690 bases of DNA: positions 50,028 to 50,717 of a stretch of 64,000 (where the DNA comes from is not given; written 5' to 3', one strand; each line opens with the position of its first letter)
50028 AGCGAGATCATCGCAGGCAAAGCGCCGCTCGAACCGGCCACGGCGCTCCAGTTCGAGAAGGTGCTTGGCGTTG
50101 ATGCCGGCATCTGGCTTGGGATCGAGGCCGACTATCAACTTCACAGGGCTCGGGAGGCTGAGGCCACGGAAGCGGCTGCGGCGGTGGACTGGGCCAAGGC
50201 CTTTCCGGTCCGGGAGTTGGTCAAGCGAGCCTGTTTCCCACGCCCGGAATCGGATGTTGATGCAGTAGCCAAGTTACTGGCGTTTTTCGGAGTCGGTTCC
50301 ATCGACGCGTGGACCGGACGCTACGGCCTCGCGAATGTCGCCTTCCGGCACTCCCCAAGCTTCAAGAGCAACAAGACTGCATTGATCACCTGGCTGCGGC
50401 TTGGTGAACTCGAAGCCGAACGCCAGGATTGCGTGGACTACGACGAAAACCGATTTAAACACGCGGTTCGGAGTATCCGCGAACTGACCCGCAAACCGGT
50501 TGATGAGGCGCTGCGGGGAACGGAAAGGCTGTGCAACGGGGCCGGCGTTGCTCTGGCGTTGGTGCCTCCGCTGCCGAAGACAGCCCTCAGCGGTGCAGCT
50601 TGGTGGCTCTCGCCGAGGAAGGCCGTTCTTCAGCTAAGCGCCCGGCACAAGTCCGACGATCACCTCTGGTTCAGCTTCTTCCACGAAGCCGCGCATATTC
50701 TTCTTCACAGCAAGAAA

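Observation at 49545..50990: HigB toxin paired with an antitoxin that carries its own ImmA/IrrE-type metalloprotease domain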

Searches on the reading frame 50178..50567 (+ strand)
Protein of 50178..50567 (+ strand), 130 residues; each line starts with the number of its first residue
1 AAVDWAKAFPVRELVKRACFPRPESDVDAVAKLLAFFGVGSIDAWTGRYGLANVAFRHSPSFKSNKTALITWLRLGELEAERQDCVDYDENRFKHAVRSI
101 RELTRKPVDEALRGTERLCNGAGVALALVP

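Call 80: search_protein_families(library=pfam, proteins=[window:50178-50567:+], max_evalue=10)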
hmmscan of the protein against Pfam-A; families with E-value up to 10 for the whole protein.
window:50178-50567:+ (130 aa): 1 family
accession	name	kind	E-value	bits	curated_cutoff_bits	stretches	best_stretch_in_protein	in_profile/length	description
PF00241.25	Cofilin_ADF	-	0.28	11.3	22.4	1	43-72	49-78/125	Cofilin/tropomyosin-type actin-binding protein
